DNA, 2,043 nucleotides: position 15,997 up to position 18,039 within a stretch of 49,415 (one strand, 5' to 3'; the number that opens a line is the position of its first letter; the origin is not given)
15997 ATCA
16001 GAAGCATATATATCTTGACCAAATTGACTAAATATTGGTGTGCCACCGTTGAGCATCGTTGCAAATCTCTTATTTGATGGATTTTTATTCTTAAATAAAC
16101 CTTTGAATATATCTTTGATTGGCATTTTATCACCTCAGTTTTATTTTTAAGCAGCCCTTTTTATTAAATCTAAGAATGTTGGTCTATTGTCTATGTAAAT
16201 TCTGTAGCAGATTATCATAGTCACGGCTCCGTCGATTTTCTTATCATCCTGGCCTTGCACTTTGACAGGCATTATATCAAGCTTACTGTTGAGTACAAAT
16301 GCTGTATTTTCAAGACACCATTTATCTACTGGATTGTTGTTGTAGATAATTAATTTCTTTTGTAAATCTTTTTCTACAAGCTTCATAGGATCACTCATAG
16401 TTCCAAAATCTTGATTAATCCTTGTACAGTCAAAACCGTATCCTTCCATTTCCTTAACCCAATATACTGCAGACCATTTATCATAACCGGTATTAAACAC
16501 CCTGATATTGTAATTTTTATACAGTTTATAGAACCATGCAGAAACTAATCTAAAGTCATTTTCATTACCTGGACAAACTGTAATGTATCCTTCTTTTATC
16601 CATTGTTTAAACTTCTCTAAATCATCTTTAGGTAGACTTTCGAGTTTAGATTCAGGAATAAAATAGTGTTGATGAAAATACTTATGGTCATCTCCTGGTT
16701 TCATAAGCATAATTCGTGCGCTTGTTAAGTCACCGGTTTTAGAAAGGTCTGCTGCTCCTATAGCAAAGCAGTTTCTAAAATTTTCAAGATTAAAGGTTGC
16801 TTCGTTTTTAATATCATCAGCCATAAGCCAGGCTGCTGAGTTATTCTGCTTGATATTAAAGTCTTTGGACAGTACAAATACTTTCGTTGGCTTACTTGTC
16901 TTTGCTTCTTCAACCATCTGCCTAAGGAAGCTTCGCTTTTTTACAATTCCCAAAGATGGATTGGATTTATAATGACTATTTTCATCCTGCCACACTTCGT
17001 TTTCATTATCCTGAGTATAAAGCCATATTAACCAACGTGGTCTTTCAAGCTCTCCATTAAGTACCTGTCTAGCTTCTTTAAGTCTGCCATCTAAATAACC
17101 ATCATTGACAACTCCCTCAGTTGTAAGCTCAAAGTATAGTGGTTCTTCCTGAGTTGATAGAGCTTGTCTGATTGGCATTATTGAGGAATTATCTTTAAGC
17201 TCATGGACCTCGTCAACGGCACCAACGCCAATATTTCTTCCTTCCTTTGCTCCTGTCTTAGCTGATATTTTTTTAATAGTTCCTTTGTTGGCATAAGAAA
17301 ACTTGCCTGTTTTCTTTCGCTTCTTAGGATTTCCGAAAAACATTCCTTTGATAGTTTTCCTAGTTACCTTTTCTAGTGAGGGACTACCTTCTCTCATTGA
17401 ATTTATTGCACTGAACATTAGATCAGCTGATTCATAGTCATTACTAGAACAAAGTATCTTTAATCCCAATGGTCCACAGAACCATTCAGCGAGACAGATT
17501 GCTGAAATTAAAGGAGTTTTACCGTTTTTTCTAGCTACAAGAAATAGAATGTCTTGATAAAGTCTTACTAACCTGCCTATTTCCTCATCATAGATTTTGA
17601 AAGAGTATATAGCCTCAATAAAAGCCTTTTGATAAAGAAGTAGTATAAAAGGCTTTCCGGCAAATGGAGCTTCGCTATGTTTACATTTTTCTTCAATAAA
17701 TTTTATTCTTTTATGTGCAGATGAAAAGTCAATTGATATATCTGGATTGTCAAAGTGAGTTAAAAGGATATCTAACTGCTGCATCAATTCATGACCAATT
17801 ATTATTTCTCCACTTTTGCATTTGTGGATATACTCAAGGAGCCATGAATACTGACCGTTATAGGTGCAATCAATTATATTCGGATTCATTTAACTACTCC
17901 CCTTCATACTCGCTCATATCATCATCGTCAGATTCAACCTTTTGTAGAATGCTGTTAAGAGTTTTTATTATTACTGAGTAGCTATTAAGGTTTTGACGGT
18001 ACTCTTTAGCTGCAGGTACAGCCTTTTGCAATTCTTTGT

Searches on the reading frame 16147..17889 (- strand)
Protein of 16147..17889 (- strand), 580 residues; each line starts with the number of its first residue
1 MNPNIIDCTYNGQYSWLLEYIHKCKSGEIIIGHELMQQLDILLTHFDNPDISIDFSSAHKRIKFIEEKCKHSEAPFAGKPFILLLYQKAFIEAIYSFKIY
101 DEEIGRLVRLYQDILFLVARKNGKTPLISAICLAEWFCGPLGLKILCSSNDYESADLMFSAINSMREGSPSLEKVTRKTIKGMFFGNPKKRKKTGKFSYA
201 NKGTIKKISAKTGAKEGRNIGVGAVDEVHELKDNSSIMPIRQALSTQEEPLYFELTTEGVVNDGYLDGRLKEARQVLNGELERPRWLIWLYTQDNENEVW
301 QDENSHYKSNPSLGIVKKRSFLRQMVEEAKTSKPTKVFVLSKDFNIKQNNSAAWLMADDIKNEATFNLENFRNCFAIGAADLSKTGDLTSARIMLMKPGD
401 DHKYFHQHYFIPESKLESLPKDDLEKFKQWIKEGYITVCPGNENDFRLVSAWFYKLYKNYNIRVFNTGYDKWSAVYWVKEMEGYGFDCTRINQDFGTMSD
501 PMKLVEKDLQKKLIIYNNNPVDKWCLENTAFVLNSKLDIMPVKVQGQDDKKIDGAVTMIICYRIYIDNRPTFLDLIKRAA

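Call 83: search_dna_similar(query=window:16147-17889:-, collection=phages, mode=protein, max_rows=12)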
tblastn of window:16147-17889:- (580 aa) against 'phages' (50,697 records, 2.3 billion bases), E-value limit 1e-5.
Records with a match: 2346; places in all: 2346; records where one place covers at least 80% of the query: 1776.
Best place of each record, by identity: <60% 2346.
By first word of the organism name: Lactococcus 395; Streptococcus 284; Staphylococcus 235; Vibrio 219; Mycobacterium 156; Enterococcus 136; Paenibacillus 110; Bacillus 72; Lactobacillus 63; Ralstonia 62; and 92 more.
By host as written in the record: - 289; Lactococcus lactis 241; Mycobacterium smegmatis mc2 155 108; Staphylococcus aureus 72; Ralstonia solanacearum 49; Enterococcus faecalis 43; Paenibacillus larvae 42; Gordonia terrae 3612 42; and 681 more.
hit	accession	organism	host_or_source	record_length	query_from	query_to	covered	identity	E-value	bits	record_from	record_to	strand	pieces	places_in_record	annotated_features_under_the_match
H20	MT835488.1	Bacteriophage sp.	human fecal samples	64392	15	577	97%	41.6%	2e-130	426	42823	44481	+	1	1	record has no annotation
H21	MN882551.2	Butyrivibrio virus Arian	Butyrivibrio fibrisolvens DSM 3071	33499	17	562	94%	38.4%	1e-112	375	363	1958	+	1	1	terminase large subunit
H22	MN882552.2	Butyrivibrio virus Bo-Finn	Butyrivibrio fibrisolvens DSM 3071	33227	17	562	94%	38.3%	8e-112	373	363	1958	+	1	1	terminase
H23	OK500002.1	Bacillus phage vB_BanS_Athena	Bacillus anthracis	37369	10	579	98%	33.5%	4e-92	315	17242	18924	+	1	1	putative terminase large subunit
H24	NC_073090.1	Bacillus phage vB_BanS_Athena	Bacillus anthracis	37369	10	579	98%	33.5%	4e-92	315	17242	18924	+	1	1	putative terminase large subunit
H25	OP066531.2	Bacillus phage B13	Bacillus cereus VKM B-13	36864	10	576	98%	33.6%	8e-91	312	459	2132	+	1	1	terminase large subunit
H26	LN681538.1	Clostridium phage phiCD481-1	Clostridium difficile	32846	15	576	97%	32.5%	8e-79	277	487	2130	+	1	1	putative phage terminase, large subunit | conserved protein of unknown function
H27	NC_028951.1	Clostridium phage phiCD481-1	Clostridium difficile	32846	15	576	97%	32.5%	8e-79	277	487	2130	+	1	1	terminase large subunit | hypothetical protein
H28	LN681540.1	Clostridium phage phiCD506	Clostridium difficile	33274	15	576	97%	32.5%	2e-78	276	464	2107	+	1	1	putative phage terminase, large subunit | conserved protein of unknown function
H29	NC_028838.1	Clostridium phage phiCD506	Clostridium difficile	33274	15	576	97%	32.5%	2e-78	276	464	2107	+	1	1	terminase large subunit | hypothetical protein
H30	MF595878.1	Caldibacillus phage CBP1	Caldibacillus debilis GB1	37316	10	576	98%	32.1%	5e-88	304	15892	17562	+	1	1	terminase large subunit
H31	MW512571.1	Clostridioides phage CD2301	Clostridioides difficile CD2301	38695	15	576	97%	32.2%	6e-79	277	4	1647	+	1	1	terminase large submunit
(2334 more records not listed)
